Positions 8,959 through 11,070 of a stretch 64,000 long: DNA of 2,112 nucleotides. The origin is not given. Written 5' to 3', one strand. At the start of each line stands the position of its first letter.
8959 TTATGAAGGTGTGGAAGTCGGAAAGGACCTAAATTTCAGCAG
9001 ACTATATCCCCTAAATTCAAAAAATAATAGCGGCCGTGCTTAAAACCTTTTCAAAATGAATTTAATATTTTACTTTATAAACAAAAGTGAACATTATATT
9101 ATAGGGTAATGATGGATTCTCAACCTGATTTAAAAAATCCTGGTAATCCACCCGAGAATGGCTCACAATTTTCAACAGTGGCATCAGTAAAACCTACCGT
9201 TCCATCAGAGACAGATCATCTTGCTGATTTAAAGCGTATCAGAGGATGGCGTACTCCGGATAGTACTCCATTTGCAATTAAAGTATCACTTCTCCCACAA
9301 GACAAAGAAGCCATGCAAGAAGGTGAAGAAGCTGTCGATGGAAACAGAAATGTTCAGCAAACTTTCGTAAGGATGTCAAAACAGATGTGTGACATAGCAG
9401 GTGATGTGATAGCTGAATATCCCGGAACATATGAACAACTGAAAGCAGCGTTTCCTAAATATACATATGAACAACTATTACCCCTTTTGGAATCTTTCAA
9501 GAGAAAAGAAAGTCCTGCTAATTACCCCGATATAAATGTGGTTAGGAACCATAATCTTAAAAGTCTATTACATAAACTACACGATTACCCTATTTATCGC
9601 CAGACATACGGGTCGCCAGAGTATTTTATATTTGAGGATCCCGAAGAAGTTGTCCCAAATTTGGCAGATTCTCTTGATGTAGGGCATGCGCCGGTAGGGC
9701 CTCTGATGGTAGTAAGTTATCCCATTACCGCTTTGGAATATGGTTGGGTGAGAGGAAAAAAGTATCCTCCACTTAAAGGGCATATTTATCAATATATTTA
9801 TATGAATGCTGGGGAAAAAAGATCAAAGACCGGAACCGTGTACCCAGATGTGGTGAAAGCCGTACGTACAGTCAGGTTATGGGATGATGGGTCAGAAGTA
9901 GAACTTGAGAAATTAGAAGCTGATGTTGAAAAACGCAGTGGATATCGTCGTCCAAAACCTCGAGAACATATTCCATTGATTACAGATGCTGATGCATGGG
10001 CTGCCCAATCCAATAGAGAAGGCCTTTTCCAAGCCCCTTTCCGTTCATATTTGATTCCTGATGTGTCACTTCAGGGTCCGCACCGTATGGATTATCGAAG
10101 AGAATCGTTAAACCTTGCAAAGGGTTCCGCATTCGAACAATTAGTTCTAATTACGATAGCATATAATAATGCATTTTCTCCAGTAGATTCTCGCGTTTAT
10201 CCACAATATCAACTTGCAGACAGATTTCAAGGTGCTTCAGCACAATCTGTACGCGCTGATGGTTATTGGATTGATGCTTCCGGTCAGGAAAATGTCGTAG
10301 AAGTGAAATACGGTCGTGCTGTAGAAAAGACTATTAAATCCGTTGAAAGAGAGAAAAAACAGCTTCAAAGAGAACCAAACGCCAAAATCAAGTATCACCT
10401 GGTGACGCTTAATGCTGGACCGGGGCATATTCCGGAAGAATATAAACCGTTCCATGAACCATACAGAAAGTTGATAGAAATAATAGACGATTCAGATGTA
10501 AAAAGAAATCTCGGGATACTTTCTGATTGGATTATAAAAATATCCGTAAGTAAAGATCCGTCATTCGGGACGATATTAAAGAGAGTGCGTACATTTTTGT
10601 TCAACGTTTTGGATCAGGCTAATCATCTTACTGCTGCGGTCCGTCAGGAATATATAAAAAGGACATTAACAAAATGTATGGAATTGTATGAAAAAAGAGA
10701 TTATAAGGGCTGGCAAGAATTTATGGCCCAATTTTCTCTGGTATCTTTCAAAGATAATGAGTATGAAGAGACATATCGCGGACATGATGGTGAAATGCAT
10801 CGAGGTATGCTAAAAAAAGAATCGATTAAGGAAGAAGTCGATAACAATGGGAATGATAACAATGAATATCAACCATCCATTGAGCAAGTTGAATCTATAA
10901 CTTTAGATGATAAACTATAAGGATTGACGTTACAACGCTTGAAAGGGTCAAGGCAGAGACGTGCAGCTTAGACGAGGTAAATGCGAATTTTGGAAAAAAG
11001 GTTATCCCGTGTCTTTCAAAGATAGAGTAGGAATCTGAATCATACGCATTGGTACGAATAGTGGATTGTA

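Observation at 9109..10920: Orphan 603-aa cytoplasmic protein with a PD-(D/E)xK-like nuclease core, inside an efflux cassette bracketed by inverted MFS paralogs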

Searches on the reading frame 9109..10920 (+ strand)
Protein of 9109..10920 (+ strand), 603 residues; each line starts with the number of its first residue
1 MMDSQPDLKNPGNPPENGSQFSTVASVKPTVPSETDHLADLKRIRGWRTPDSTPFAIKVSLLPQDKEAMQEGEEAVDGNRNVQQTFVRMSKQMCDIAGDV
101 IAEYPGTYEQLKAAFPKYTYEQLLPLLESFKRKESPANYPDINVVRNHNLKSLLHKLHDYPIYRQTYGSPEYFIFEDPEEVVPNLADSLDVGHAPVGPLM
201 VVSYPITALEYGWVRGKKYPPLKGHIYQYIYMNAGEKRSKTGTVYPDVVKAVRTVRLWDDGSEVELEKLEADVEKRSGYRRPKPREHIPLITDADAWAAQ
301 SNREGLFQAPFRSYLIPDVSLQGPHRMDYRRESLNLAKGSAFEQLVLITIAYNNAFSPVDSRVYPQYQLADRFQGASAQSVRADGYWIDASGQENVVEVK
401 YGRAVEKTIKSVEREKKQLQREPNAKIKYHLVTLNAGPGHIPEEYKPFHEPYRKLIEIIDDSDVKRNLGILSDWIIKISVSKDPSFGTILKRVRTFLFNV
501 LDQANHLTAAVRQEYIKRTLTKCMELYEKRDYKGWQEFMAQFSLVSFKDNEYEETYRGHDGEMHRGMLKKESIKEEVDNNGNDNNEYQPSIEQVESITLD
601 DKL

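Call 5: search_protein_families(library=pfam, proteins=[window:9109-10920:+], max_evalue=0.01)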
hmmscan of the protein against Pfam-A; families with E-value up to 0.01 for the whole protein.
window:9109-10920:+ (603 aa): 0 families

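Call 6: search_protein_families(library=padloc, proteins=[window:9109-10920:+], max_evalue=1)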
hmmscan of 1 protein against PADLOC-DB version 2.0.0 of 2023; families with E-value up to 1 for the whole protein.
window:9109-10920:+ (603 aa): 0 families

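Call 7: search_protein_families(library=ncbifam, proteins=[window:9109-10920:+], max_evalue=1)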
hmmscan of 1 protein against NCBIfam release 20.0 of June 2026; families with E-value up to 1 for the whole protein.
window:9109-10920:+ (603 aa): 2 families
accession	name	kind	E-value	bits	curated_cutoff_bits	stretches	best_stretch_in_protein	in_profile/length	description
NF001613.0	PRK00400.1-5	equivalog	0.053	13.5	120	1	390-435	31-75/107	phosphoribosyl-ATP diphosphatase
TIGR04358.1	XXXCH_domain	subfamily_domain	0.18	12.3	40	0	80-132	27-82/90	GAK system XXXCH domain-containing protein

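Call 8: search_protein_families(library=phrogs, proteins=[window:9109-10920:+], max_evalue=1)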
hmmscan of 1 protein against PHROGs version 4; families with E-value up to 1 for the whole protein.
window:9109-10920:+ (603 aa): 0 families

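Call 9: search_solved_structures(query=window:9109-10920:+, max_evalue=10)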
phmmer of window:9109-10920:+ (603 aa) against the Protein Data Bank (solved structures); distinct sequences matched with E-value up to 10: 0.

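Call 10: find_homologous_proteins(query=window:9109-10920:+, max_evalue=0.001)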
Query window:9109-10920:+ (603 aa): 1 proteins with E <= 0.001 among 8000 candidates.
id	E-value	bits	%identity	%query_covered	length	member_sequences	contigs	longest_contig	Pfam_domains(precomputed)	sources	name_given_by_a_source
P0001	0.0e+0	1383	100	100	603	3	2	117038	-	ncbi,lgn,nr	ncbi:MAG: hypothetical protein M1366_00840 [Patescibacteria group bacterium]|nr:hypothetical protein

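Call 18: find_encoding_contigs(protein=P0001, flank=10000, max_places=6)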
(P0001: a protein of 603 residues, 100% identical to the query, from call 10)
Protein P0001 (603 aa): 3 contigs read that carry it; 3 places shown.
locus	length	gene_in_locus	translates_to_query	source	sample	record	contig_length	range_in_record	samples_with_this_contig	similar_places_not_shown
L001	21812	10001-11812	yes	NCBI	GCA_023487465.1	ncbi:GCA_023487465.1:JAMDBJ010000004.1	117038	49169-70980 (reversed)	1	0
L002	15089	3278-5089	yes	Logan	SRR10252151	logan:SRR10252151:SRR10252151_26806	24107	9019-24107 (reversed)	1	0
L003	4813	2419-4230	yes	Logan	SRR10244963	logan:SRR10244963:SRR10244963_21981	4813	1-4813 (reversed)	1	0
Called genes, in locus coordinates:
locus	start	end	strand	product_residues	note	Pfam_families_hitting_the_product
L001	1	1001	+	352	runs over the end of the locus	PF18144:SMODS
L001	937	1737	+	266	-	-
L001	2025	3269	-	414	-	PF12704:MacB_PCD (weak), PF02687:FtsX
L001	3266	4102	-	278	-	PF12704:MacB_PCD (weak), PF02687:FtsX (weak)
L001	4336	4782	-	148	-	-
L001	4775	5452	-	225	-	PF02463:SMC_N, PF00005:ABC_tran, PF13304:AAA_21 (faint)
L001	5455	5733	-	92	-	PF02583:Trns_repr_metal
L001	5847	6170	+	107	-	PF02635:DsrE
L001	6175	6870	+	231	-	PF09851:SHOCT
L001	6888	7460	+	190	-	PF01209:Ubie_methyltran, PF13489:Methyltransf_23 (weak), PF05175:MTS, PF06325:PrmA, PF13649:Methyltransf_25, PF13847:Methyltransf_31, PF08241:Methyltransf_11, PF08242:Methyltransf_12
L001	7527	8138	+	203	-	PF01545:Cation_efflux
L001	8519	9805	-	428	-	PF05977:MFS_3, PF07690:MFS_1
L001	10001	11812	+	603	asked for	-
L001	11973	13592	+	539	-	PF00884:Sulfatase, PF16347:SGSH_C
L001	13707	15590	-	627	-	PF00664:ABC_membrane, PF00005:ABC_tran, PF13401:AAA_22 (faint)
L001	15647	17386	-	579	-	PF00664:ABC_membrane, PF00005:ABC_tran, PF02463:SMC_N (faint)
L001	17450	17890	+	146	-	PF22381:Staph_reg_Sar_Rot, PF01047:MarR, PF12802:MarR_2, PF13463:HTH_27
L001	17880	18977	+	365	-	PF25917:BSH_RND, PF25967:RND-MFP_C (weak), PF25989:YknX_C (weak)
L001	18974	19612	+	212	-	PF25919:BSH_CusB (faint), PF25917:BSH_RND (weak), PF25973:BSH_CzcB (weak), PF25984:BSH_YknX (weak), PF25990:Beta-barrel_YknX (faint)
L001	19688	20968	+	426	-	PF05977:MFS_3, PF07690:MFS_1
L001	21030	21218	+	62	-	-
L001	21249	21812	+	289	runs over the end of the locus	PF00561:Abhydrolase_1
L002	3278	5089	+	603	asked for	-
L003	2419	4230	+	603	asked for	-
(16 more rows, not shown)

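Call 25: predict_structure(protein=window:9109-10920:+)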
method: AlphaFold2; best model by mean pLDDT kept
length: 603 residues; sequences in the alignment: 1
mean_pLDDT: 34.8   pTM: 0.25
mean pLDDT of the five models: 34.8, 34.0, 29.3, 28.0, 26.7
residues with pLDDT >= 90: 0; 70-90: 9; 50-70: 65; < 50: 529
segments of 3 or more residues with pLDDT < 50: 1-416, 418-449, 475-489, 543-603
pLDDT, mean of each block of 10 residues (from residue 1): 32 34 27 31 29 25 35 35 30 32 40 41 42 31 27 34 28 33 33 27 24 29 29 29 28 32 40 36 27 26 24 22 22 22 22 24 23 25 29 31 36 44 34 26 43 53 53 45 42 58 64 66 68 64 38 35 32 30 32 31 39
secondary structure, 60 per line:
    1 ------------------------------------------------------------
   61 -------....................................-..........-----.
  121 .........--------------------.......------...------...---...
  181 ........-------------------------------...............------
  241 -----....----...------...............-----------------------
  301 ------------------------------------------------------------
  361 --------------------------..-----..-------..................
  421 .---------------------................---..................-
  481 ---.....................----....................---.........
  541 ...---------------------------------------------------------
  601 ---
elements in order: H68-103 H105-114 H120-129 H150-156 E163-165 E172-174 H178-188 H220-234 H246-249 E254-256 E263-265 H266-277 H403-421 H443-458 H462-479 H484-504 H509-528 H532-543

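Call 26: search_protein_representatives(protein=window:9109-10920:+)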
Query: 603 residues. Proteins with E-value up to 0.001 (for the whole library): 12; up to 1e-10: 1; up to 1e-30: 1. The best 12 are listed.
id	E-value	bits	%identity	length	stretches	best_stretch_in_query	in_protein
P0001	0.0e+00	1383.3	100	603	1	1-603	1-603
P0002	1.5e-09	53.5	27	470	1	325-578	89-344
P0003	2.7e-08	49.3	33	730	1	334-528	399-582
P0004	8.0e-08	47.8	30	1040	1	336-577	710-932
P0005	2.0e-07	46.4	28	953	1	324-576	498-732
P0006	4.3e-07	45.4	32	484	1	324-566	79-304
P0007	8.3e-07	44.4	29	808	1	333-576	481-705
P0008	2.7e-06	42.7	29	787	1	333-577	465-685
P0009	5.0e-06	41.9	30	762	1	336-576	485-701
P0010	1.1e-05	40.7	30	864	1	332-576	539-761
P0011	5.5e-04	35.1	28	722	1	332-577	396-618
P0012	8.7e-04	34.5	26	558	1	326-576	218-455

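Call 28: search_protein_families(library=pfam, proteins=[P0002, P0003, P0004, P0005, P0006, P0007, P0008, P0009, P0010, P0011], max_evalue=0.01)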
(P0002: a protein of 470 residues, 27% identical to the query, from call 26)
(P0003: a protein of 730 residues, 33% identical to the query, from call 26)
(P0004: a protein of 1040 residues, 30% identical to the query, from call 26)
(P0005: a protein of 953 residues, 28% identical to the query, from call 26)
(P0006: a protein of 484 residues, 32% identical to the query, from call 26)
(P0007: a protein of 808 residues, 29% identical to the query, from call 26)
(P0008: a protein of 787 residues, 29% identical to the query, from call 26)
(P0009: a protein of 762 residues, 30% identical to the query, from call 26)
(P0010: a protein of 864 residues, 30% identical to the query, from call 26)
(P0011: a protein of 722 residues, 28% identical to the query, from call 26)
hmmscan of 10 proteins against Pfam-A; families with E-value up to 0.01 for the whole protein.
P0002 (470 aa): 0 families

P0003 (730 aa): 0 families

P0004 (1040 aa): 1 family
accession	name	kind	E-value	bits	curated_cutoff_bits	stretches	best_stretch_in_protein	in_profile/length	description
PF10391.15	DNA_pol_lambd_f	-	0.00015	22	29.8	0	147-162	15-30/51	Fingers domain of DNA polymerase lambda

P0005 (953 aa): 0 families

P0006 (484 aa): 0 families

P0007 (808 aa): 0 families

P0008 (787 aa): 0 families

P0009 (762 aa): 1 family
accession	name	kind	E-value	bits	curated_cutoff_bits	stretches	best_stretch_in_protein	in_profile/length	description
PF01047.28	MarR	-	0.0053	17.1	24.6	0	237-279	6-48/59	MarR family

P0010 (864 aa): 2 families
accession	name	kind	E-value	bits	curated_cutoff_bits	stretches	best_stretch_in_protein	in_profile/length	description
PF10391.15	DNA_pol_lambd_f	-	1.1e-07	32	29.8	0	454-470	15-32/51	Fingers domain of DNA polymerase lambda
PF00538.25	Linker_histone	-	0.0038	17.9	22.4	0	144-178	25-59/74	linker histone H1 and H5 family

P0011 (722 aa): 0 families

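Call 37: list_cluster_members(proteins=[P0002, P0003, P0004, P0005, P0006, P0007, P0008, P0009, P0010, P0011])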
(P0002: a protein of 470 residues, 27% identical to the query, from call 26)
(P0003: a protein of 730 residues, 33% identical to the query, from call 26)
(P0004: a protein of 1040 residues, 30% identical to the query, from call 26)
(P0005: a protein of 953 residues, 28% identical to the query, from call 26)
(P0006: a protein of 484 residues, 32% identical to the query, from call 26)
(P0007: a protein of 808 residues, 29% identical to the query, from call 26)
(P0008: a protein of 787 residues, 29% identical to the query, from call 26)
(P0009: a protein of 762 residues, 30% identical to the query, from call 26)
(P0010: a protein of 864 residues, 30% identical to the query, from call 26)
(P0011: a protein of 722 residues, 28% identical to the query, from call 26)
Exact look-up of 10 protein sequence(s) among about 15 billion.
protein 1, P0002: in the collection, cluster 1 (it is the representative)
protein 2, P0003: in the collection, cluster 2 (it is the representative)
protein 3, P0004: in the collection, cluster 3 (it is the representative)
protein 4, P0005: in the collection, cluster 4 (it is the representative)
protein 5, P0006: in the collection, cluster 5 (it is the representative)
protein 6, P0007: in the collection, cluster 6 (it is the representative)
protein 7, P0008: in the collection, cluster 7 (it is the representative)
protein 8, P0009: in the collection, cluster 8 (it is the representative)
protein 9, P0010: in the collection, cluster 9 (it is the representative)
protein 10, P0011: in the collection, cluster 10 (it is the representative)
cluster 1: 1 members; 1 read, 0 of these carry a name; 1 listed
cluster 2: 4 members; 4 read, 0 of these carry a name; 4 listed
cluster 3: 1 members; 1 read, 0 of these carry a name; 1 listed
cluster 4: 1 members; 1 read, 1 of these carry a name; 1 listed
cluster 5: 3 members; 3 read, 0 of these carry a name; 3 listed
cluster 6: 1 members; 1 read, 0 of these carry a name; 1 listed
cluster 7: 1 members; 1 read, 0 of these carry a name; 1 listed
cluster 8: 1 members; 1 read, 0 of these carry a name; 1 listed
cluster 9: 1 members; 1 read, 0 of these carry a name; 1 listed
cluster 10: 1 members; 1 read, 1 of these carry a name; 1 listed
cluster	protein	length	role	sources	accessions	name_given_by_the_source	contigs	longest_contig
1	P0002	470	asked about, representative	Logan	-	-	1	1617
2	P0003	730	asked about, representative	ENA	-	-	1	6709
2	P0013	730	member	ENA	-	-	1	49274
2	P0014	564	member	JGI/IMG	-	-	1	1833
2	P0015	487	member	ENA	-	-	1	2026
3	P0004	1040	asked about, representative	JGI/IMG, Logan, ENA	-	-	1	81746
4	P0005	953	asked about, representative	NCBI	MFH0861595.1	MAG: hypothetical protein V1875_01060 [Candidatus Altiarchaeota archaeon]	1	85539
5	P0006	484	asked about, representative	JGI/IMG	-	-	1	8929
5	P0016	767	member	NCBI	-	-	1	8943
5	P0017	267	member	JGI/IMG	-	-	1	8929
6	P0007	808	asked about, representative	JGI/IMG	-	-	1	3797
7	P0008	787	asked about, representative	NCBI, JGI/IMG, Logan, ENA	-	-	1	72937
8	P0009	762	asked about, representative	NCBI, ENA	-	-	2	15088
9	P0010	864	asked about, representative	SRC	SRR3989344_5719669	-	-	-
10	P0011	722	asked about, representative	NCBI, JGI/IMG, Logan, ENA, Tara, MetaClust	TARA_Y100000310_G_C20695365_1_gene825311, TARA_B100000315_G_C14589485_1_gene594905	strand:+ start:476 stop:2644 length:2169 start_codon:yes stop_codon:yes gene_type:complete | TARA_037_MES_0.22-1.6_C14589485_1_gene594905 "" ""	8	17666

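Call 38: find_encoding_contigs(protein=P0005, flank=8000, max_places=2)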
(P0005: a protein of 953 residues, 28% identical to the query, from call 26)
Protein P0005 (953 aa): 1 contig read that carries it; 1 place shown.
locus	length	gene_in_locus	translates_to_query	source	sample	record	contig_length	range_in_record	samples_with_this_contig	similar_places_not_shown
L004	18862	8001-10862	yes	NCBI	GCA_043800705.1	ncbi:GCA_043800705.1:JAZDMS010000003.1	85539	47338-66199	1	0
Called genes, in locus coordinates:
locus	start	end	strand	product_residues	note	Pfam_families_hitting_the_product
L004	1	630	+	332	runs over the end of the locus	PF18093:Trm5_N, PF25133:TYW2_N_2, PF02475:TRM5-TYW2_MTfase, PF05175:MTS (weak), PF13649:Methyltransf_25 (weak)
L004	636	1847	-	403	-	-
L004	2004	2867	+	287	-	PF00175:NAD_binding_1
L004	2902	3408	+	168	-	-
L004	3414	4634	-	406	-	PF00919:UPF0004, PF04055:Radical_SAM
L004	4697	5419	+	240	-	-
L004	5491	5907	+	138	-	-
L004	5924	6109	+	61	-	-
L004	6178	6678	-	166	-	-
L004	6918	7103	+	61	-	-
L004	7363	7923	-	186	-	-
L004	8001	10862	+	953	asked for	-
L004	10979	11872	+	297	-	-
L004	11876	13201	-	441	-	PF02844:GARS_N, PF01071:GARS_A, PF02843:GARS_C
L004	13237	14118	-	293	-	PF14478:DUF4430 (faint)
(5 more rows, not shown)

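Call 39: find_encoding_contigs(protein=P0008, flank=8000, max_places=2)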
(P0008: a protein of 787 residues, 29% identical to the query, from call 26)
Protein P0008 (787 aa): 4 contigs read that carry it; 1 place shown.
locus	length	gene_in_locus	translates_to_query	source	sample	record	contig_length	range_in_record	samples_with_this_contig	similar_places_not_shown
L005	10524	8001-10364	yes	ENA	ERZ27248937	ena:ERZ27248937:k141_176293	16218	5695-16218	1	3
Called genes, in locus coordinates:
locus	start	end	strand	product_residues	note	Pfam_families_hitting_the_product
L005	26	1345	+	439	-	PF02878:PGM_PMM_I, PF02879:PGM_PMM_II (faint), PF02880:PGM_PMM_III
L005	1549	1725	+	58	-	PF08271:Zn_Ribbon_TF (weak)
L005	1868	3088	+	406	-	PF00919:UPF0004, PF04055:Radical_SAM, PF01938:TRAM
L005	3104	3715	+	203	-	-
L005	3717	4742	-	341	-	PF00044:Gp_dh_N (faint), PF01113:DapB_N (weak), PF02800:Gp_dh_C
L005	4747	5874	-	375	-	PF01116:F_bP_aldolase, PF08013:GatZ_KbaZ-like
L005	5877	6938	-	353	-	PF00365:PFK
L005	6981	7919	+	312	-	PF00483:NTP_transferase, PF12804:NTP_transf_3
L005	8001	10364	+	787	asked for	-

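Call 40: find_encoding_contigs(protein=P0004, flank=8000, max_places=2)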
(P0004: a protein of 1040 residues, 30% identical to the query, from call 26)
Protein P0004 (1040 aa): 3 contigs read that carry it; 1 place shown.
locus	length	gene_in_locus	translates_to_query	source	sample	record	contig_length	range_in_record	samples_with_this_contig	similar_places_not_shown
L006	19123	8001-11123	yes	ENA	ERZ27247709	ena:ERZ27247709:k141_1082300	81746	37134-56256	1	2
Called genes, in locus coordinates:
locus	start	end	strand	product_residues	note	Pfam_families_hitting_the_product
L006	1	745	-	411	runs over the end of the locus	PF00764:Arginosuc_synth, PF20979:Arginosuc_syn_C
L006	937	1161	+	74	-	PF02697:VAPB_antitox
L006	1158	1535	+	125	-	PF01850:PIN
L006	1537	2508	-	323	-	PF01118:Semialdhyde_dh, PF22698:Semialdhyde_dhC_1, PF02774:Semialdhyde_dhC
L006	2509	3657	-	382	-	PF00202:Aminotran_3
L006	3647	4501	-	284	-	PF00696:AA_kinase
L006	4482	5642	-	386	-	PF01960:ArgJ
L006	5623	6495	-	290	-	PF02729:OTCace_N, PF00185:OTCace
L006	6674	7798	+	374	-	-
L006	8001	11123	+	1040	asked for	-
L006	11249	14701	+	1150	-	PF00176:SNF2-rel_dom, PF00270:DEAD (faint), PF04851:ResIII (faint), PF00271:Helicase_C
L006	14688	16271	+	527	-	-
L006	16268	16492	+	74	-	-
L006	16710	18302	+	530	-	PF19292:KPBB_C (faint), PF20643:TAF1C_C (faint), PF18215:Rtt106_N (faint)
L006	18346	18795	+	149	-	-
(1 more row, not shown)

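Call 68: search_protein_families(library=padloc, alignment_id=A1, max_evalue=1)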
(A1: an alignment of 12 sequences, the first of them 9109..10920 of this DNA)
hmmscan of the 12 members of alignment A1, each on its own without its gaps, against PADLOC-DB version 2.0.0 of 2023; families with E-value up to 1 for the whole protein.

A. member 1, window:9109-10920:+ (603 aa): 0 families

B. families by the number of members that match (of 12 scanned): 4 families
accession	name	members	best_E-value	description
PDLC04794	PDC-S02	1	0.00069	-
PDLC02080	Cas3b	1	0.0095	-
PDLC01305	Cas5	1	0.017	CAS-I-B; effector_G5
PDLC02265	AbiEi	1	0.029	AbiEi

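Call 69: search_protein_families(library=ncbifam, alignment_id=A1, max_evalue=1)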
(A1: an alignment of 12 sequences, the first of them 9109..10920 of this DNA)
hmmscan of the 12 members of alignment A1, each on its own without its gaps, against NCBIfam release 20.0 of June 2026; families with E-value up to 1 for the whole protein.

A. member 1, window:9109-10920:+ (603 aa): 2 families
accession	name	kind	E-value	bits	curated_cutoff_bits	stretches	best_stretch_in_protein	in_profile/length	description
NF001613.0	PRK00400.1-5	equivalog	0.053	13.5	120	1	390-435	31-75/107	phosphoribosyl-ATP diphosphatase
TIGR04358.1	XXXCH_domain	subfamily_domain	0.18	12.3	40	0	80-132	27-82/90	GAK system XXXCH domain-containing protein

B. families by the number of members that match (of 12 scanned): 7 families
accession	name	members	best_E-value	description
NF006380.0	PRK08621.1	2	0.00013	galactose-6-phosphate isomerase subunit LacA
NF000648.1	PRK00026.1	1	0.00054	tRNA (guanosine(37)-N1)-methyltransferase TrmD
TIGR00088.1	trmD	1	0.0015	tRNA (guanosine(37)-N1)-methyltransferase TrmD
TIGR01954.1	nusA_Cterm_rpt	1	0.0028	transcription termination factor NusA, C-terminal duplication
NF001613.0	PRK00400.1-5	1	0.053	phosphoribosyl-ATP diphosphatase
TIGR04358.1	XXXCH_domain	1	0.18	GAK system XXXCH domain-containing protein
NF047558.1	TPR_END_plus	1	0.88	TPR end-of-group domain-containing protein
